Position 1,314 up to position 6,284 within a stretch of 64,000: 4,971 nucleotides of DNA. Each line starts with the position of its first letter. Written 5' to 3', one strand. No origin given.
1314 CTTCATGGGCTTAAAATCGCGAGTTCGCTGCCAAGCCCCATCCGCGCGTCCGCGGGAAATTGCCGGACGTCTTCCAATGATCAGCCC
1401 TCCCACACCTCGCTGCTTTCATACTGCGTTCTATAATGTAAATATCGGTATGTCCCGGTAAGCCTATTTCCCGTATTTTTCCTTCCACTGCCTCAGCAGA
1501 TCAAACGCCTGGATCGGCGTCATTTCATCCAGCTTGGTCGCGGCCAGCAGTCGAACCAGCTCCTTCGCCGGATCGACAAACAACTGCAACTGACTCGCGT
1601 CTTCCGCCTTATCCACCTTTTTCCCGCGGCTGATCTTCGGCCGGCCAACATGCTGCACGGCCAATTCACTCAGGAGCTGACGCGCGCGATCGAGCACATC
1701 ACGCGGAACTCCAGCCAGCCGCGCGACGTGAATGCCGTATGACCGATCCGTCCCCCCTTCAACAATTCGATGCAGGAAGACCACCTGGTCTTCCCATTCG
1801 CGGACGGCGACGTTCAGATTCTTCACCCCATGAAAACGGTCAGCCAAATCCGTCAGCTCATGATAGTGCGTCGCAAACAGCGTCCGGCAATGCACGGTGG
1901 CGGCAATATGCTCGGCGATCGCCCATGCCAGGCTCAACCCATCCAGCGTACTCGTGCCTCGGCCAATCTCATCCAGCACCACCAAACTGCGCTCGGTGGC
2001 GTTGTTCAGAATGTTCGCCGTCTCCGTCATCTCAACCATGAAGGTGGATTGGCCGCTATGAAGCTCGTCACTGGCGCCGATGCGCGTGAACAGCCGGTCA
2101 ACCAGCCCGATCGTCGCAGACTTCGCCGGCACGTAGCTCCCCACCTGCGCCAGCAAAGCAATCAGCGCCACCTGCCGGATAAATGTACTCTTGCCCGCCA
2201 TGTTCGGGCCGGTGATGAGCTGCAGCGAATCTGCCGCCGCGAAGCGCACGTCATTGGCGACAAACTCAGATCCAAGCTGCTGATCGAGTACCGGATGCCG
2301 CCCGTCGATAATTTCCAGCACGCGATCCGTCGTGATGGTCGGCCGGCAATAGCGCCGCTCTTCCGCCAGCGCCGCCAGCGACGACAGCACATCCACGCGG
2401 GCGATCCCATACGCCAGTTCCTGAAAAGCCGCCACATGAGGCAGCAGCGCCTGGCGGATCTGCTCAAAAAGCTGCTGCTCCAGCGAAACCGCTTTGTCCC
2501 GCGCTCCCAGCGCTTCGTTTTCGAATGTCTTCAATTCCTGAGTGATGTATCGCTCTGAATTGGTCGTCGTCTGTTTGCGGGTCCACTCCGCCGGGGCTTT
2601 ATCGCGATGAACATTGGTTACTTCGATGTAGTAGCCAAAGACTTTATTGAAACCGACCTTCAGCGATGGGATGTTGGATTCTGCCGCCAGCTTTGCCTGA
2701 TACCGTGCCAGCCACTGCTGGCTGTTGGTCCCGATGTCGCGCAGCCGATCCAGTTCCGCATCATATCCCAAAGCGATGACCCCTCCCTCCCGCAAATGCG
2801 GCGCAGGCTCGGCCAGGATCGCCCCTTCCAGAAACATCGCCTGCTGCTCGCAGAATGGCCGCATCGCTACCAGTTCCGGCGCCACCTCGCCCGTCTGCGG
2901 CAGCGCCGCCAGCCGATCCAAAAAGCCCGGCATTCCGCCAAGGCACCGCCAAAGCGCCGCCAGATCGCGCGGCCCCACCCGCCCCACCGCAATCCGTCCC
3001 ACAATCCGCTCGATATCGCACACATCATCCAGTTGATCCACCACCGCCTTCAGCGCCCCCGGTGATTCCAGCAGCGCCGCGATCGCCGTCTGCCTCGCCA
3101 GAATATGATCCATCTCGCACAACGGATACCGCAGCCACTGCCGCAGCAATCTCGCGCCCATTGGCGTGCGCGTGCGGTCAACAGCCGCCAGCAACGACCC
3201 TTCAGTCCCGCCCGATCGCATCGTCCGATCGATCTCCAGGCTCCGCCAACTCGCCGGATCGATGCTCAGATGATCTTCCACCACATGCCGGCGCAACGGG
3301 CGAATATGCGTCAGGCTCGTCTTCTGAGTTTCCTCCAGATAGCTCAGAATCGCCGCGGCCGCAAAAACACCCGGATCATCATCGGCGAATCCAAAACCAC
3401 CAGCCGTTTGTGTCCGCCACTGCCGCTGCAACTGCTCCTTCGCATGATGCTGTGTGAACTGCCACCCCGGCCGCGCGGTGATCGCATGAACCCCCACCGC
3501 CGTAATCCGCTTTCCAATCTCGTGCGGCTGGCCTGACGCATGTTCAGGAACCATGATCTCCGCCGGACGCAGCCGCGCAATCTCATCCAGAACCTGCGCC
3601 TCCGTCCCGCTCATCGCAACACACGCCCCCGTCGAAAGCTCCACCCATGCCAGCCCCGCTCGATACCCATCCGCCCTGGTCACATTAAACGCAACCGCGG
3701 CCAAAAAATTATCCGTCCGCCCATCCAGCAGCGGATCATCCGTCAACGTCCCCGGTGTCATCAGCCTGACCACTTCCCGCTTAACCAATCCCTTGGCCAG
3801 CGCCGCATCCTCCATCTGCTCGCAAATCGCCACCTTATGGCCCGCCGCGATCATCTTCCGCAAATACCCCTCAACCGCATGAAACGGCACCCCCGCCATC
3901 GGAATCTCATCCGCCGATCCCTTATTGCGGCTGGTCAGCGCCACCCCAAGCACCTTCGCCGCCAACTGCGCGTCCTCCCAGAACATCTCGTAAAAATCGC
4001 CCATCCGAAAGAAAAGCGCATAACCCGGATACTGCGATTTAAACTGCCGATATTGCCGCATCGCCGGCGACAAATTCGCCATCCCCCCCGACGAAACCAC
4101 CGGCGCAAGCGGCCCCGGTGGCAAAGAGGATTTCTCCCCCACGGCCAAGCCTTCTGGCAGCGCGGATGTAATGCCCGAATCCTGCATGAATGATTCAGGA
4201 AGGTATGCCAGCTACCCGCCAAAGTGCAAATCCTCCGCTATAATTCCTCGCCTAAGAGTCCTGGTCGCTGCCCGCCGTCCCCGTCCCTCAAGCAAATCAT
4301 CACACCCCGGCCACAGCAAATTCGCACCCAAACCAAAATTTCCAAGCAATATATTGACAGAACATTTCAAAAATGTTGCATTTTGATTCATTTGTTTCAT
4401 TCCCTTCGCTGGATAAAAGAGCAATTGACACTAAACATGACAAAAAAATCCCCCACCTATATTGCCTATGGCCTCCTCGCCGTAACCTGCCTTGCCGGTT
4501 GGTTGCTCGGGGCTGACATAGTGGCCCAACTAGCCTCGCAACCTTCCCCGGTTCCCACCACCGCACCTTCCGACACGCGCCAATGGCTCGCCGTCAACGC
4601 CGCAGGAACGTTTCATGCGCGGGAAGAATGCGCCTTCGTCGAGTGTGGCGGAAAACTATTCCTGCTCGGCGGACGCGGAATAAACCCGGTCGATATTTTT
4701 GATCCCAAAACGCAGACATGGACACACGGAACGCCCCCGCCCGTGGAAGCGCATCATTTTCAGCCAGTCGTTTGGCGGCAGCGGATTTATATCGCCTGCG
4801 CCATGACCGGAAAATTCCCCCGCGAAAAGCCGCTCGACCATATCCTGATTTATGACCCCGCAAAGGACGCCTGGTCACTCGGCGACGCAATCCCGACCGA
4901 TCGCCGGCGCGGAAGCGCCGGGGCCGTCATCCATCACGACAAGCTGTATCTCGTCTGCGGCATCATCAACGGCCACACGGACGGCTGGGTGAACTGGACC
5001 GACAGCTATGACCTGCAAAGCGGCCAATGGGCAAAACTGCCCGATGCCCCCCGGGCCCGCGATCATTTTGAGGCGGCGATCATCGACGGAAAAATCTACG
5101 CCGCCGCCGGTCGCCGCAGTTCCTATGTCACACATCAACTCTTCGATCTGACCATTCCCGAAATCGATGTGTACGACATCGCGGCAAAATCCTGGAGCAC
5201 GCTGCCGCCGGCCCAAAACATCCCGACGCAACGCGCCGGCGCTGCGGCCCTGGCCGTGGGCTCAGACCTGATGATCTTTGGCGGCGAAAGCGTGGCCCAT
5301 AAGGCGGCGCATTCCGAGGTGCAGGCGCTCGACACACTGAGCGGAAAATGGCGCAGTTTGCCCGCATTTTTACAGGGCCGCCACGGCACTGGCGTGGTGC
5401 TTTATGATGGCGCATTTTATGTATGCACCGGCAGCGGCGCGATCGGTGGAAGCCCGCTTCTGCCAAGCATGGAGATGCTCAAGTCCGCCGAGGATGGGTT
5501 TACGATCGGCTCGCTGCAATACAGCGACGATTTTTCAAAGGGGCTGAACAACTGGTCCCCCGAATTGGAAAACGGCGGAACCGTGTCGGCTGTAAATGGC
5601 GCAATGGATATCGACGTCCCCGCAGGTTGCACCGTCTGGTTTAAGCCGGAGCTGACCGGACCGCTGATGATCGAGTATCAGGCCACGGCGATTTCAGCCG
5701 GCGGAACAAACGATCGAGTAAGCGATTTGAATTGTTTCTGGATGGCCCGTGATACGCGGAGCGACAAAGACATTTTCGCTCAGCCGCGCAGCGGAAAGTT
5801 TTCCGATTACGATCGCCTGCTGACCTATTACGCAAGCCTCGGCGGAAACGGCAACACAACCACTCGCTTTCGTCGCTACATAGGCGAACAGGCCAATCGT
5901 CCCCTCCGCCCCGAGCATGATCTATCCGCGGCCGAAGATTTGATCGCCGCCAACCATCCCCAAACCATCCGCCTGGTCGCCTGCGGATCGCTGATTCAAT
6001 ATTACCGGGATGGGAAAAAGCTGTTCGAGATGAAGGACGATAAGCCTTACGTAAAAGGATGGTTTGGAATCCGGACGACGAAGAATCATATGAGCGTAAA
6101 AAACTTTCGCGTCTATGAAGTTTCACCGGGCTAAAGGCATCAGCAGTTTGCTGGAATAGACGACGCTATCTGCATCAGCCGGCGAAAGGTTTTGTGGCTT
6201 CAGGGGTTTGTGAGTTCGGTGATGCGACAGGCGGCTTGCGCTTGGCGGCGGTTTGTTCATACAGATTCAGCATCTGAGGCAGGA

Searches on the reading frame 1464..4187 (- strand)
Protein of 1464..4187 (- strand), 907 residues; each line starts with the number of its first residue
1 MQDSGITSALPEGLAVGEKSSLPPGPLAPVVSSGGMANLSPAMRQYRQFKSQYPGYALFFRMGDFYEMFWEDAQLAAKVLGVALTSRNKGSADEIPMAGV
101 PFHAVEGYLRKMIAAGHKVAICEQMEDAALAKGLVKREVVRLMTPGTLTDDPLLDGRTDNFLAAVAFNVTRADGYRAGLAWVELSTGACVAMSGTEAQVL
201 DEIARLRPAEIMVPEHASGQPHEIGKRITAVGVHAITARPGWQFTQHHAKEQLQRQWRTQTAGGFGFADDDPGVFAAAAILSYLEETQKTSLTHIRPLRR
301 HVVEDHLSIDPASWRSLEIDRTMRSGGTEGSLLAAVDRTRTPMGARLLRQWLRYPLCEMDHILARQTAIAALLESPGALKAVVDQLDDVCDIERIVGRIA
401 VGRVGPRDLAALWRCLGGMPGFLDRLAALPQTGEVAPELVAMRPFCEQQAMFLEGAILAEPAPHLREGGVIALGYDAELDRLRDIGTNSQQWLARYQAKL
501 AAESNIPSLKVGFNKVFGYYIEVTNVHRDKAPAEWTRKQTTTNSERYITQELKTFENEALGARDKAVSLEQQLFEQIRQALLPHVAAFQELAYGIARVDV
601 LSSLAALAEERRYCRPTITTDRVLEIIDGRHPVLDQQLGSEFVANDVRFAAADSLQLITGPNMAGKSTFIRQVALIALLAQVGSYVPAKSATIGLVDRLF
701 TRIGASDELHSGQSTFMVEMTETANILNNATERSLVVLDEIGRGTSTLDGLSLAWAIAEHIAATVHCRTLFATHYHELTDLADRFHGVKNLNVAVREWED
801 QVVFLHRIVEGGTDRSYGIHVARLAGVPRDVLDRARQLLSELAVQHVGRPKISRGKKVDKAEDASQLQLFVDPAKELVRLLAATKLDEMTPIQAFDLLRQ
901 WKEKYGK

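Call 64: search_protein_families(library=pfam, proteins=[window:1464-4187:-], max_evalue=0.00001)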
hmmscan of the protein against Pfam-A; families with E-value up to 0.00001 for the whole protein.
window:1464-4187:- (907 aa): 5 families
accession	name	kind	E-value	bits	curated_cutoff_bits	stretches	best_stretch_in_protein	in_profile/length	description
PF00488.27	MutS_V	-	1.3e-86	289.9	30.2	1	657-842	2-187/188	MutS domain V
PF05192.23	MutS_III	-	2.5e-42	145.8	34.1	1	313-605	2-194/194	MutS domain III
PF01624.25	MutS_I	-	2e-41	141.2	20.6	1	41-151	2-112/113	MutS domain I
PF05190.23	MutS_IV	-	3e-27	95.1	22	1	474-564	1-91/92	MutS family domain IV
PF05188.22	MutS_II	-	8.7e-22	78.4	25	1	160-296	1-133/133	MutS domain II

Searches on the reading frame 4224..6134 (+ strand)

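Call 64: search_protein_families(library=pfam, proteins=[window:4224-6134:+], max_evalue=0.00001)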
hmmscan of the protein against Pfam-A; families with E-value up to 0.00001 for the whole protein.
window:4224-6134:+ (636 aa): 10 families
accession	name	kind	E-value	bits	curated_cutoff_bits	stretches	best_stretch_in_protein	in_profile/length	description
PF19763.6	DUF6250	-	4.3e-63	212.5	26.9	1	463-628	1-165/165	Domain of unknown function (DUF6250)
PF01344.31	Kelch_1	-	1.2e-26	92.3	20.1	0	228-274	1-44/46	Kelch motif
PF13964.12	Kelch_6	-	1.4e-26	92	25.3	1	138-174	7-48/50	Kelch motif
PF24681.1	Kelch_KLHDC2_KLHL20_DRC7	-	7.4e-26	91.2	50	2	315-405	29-123/221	KLHDC2/KLHL20/DRC7 Kelch-repeats domain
PF24981.1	Beta-prop_ATRN-LZTR1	-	1.7e-23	83.7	50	2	118-354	24-279/289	Attractin/LZTR1 beta-propeller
PF25210.1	Kelch_FKB95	-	1.2e-20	74.8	70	1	234-328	38-124/268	FKB95, Kelch-repeats domain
PF07646.21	Kelch_2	-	6.3e-15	54.7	21.3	0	135-173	4-48/48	Kelch motif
PF13418.12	Kelch_4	-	1.4e-13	51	21.6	0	240-276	14-48/49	Galactose oxidase, central domain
PF13415.12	Kelch_3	-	3.8e-11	43.3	22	0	313-344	19-47/48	Galactose oxidase, central domain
PF24996.1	NANM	-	9e-09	35.1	45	0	266-356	40-126/350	N-acetylneuraminate epimerase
